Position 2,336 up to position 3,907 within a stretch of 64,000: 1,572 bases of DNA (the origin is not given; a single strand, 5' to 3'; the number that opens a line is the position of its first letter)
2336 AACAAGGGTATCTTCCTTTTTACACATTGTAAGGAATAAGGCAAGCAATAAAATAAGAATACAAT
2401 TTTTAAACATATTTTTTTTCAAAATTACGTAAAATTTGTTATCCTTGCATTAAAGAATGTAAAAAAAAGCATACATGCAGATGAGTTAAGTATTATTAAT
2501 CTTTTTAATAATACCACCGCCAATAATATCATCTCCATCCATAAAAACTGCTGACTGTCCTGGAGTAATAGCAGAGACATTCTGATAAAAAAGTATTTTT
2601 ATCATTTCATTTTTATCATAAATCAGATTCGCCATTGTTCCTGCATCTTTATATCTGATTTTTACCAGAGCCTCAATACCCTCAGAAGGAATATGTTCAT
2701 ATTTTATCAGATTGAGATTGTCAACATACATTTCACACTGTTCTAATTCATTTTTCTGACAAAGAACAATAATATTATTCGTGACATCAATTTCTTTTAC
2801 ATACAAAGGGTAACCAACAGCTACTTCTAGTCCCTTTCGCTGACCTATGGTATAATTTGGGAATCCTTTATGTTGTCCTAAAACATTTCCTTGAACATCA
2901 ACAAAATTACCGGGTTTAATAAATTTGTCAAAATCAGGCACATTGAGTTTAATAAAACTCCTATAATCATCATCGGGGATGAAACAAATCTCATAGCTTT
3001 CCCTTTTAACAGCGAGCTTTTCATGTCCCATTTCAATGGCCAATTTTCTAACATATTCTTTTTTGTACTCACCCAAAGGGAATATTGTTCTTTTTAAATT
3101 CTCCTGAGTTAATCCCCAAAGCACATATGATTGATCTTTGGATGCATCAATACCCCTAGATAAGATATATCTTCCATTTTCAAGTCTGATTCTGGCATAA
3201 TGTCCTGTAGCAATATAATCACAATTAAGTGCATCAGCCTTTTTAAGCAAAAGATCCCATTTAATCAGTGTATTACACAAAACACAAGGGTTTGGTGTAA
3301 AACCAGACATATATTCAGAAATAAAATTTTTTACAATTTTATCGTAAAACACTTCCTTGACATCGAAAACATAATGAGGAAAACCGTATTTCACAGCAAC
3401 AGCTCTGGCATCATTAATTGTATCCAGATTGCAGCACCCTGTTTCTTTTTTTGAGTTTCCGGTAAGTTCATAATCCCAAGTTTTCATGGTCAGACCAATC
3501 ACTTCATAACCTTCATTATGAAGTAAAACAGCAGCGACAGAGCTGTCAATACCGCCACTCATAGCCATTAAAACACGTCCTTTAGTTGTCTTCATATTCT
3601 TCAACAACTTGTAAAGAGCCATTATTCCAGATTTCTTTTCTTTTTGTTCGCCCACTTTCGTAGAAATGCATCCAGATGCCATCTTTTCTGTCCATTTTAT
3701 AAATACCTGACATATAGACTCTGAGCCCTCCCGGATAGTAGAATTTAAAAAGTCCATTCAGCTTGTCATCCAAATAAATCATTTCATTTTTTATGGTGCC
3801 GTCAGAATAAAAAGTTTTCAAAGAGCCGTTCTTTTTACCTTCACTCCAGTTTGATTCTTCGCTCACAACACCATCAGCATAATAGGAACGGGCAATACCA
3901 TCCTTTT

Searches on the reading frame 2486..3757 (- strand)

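Call 39: search_protein_families(library=pfam, proteins=[window:2486-3757:-], max_evalue=0.001)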
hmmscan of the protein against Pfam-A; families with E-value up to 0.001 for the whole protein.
window:2486-3757:- (423 aa): 5 families
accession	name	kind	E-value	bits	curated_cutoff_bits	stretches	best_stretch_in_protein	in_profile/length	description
PF03054.22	tRNA_Me_trans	-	2e-68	230.5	20.6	1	61-261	2-201/202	tRNA methyl transferase HUP domain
PF20259.3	tRNA_Me_trans_M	-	3.7e-17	62.1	27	1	281-334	11-66/66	tRNA methyl transferase PRC-barrel domain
PF20258.4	tRNA_Me_trans_C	-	6.9e-14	52.4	20.6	1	342-417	3-77/77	Aminomethyltransferase beta-barrel domain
PF02568.20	ThiI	-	1e-05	25.7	20.5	1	58-105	2-49/197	Thiamine biosynthesis protein (ThiI)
PF00764.25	Arginosuc_synth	-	0.00089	19.8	27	0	61-108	1-51/162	Arginosuccinate synthase N-terminal HUP domain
